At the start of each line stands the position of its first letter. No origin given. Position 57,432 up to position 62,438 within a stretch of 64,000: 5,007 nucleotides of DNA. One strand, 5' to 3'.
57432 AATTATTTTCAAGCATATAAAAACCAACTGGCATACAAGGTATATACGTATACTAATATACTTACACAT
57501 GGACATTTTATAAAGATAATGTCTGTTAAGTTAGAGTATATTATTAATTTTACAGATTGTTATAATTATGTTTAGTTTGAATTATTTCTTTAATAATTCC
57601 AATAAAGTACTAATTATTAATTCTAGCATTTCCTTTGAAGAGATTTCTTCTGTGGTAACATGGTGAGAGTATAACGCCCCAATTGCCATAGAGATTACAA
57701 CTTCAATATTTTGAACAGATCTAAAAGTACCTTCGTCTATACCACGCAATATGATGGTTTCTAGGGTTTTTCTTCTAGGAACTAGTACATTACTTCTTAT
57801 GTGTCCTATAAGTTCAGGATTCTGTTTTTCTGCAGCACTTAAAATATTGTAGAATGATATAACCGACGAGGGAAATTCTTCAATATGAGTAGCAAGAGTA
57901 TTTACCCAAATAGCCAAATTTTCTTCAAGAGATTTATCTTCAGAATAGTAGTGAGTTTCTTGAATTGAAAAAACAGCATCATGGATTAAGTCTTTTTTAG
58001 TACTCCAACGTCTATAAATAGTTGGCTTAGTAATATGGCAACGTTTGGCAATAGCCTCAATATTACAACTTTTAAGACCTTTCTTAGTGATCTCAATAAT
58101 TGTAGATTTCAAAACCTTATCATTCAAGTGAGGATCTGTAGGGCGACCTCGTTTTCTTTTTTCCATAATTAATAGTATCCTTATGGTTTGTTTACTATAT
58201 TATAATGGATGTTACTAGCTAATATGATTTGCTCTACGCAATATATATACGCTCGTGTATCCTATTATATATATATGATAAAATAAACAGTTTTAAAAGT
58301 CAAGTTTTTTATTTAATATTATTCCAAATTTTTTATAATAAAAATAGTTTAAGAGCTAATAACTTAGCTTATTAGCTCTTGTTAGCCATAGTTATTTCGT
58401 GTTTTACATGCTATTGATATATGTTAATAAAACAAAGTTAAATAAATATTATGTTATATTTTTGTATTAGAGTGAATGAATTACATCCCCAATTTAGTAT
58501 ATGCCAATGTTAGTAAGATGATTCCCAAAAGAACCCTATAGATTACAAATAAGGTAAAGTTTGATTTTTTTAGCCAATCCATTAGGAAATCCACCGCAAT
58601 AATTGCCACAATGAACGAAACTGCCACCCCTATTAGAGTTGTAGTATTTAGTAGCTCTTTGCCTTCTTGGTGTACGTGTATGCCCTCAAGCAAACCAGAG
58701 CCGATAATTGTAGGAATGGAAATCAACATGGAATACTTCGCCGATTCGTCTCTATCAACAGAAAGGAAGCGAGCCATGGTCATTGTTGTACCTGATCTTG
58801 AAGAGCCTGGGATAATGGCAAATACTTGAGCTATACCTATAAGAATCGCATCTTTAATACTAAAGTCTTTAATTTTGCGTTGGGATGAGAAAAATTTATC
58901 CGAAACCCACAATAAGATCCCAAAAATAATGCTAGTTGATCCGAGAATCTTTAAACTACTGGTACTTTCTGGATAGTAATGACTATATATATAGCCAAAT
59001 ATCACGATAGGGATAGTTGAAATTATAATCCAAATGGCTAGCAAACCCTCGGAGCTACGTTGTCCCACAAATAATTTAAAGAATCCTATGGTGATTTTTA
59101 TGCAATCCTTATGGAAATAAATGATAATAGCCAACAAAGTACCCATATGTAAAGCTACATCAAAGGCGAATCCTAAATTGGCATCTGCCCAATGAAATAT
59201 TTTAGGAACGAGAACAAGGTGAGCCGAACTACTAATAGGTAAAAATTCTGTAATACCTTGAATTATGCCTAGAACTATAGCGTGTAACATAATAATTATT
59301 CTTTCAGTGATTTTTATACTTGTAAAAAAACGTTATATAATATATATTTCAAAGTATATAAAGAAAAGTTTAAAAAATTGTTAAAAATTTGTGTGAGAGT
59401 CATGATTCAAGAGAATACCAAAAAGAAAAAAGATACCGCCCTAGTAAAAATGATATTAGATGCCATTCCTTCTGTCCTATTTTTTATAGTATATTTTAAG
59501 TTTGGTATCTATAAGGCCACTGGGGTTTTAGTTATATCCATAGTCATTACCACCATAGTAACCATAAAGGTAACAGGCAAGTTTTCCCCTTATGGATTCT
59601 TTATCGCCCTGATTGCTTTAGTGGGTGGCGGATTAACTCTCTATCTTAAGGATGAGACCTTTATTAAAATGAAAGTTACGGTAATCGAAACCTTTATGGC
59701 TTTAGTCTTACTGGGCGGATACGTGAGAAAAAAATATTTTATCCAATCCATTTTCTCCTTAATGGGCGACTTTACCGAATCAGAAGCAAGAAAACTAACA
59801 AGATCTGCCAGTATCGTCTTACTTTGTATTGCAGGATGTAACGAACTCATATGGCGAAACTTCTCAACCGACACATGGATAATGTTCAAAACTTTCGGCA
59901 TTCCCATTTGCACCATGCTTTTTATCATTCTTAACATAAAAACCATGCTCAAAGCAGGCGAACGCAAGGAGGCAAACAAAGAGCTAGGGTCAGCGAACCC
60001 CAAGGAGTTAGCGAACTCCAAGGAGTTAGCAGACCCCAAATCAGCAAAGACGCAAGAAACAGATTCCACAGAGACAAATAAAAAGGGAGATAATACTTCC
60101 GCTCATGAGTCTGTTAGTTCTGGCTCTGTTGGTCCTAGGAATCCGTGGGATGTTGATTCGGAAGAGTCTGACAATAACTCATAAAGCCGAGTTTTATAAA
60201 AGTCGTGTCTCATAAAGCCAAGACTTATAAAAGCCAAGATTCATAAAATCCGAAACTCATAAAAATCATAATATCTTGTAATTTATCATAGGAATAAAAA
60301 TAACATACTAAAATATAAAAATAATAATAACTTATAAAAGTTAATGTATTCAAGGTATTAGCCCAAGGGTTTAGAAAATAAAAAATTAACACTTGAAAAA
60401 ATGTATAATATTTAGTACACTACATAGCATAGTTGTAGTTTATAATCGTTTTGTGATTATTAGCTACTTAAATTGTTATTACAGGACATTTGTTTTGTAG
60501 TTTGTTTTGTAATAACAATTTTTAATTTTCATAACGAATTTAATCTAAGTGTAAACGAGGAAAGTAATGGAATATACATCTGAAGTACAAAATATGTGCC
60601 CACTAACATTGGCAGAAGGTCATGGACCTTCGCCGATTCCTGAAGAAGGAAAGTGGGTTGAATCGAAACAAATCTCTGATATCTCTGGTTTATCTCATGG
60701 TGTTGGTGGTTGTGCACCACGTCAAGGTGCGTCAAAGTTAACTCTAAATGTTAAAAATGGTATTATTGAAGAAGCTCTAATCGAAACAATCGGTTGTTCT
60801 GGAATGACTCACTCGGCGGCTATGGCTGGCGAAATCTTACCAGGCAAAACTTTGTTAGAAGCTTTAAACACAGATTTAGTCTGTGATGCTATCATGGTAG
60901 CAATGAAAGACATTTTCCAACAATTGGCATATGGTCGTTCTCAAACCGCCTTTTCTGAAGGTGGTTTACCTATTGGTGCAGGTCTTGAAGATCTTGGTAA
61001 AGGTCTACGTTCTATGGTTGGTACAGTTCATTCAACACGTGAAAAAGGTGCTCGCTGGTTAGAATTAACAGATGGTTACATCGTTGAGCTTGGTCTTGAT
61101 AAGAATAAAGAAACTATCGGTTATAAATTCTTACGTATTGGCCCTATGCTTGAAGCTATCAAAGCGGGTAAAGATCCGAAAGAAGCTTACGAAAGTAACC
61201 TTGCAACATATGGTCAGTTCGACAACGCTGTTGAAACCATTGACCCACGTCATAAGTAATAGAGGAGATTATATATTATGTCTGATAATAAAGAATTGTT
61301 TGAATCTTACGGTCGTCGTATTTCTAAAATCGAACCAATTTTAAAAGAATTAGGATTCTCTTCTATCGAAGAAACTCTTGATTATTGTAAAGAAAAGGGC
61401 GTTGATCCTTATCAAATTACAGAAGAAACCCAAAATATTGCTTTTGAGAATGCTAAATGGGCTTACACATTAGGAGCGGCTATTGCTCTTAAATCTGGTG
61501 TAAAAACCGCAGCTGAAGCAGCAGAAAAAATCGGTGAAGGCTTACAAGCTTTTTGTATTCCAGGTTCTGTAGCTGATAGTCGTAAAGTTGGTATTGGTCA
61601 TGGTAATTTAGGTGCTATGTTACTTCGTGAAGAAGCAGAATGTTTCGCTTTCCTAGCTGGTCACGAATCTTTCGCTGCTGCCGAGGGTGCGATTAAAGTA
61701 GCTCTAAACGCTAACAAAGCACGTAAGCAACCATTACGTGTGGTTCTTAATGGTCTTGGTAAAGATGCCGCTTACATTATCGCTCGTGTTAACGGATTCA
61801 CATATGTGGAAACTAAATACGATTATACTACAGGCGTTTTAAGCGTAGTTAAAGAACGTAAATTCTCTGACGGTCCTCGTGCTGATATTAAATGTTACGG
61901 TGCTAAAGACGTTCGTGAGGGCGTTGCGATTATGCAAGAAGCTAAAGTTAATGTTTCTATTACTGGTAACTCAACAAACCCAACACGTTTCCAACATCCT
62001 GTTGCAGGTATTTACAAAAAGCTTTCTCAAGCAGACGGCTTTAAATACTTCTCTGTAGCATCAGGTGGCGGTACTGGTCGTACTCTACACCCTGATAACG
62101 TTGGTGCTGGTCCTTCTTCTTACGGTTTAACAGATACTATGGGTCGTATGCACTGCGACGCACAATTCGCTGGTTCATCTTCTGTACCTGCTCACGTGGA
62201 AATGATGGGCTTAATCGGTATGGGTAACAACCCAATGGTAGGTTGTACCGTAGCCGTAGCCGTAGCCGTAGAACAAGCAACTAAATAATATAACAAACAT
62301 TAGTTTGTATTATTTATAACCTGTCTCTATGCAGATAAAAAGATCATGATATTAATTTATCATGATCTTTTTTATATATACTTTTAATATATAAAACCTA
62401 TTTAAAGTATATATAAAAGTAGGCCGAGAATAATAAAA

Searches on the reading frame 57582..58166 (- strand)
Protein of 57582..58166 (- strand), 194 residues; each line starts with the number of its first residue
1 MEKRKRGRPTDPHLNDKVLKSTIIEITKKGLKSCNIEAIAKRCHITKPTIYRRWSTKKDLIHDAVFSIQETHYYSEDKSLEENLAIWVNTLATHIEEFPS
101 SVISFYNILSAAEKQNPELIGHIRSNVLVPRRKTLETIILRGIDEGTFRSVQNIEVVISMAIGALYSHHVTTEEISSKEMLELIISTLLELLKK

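Call 29: search_protein_families(library=pfam, proteins=[window:57582-58166:-], max_evalue=0.00001)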
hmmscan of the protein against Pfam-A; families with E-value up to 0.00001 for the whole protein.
window:57582-58166:- (194 aa): 2 families
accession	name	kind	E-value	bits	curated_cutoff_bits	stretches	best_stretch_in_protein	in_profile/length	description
PF00440.29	TetR_N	-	5e-10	39.4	24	1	20-62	3-45/47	Bacterial regulatory proteins, tetR family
PF16859.10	TetR_C_11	-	1.3e-08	35.7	32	1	79-185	6-110/113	Tetracyclin repressor-like, C-terminal domain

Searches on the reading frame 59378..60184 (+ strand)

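Call 29: search_protein_families(library=pfam, proteins=[window:59378-60184:+], max_evalue=0.00001)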
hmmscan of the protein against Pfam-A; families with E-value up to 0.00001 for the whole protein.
window:59378-60184:+ (268 aa): 1 family
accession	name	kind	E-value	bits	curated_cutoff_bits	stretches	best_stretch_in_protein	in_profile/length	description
PF04279.20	IspA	-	1.1e-38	133.6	28.7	1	23-193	1-172/176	Intracellular septation protein A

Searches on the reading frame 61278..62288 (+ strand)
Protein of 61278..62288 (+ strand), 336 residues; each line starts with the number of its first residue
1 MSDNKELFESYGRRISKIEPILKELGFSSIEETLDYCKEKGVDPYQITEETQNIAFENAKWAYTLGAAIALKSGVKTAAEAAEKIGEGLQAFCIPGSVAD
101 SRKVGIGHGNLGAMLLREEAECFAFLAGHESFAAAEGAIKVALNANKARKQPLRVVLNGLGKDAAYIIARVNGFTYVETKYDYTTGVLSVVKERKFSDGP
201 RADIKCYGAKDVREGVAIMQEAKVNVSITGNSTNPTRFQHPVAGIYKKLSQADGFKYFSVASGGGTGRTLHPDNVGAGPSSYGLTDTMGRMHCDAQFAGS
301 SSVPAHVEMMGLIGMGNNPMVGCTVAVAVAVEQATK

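Call 29: search_protein_families(library=pfam, proteins=[window:61278-62288:+], max_evalue=0.00001)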
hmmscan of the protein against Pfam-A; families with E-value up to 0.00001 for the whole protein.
window:61278-62288:+ (336 aa): 1 family
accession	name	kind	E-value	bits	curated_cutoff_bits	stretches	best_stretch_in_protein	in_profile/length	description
PF14057.11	GGGtGRT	-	8.6e-185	613.7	27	1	8-334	1-327/327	GGGtGRT protein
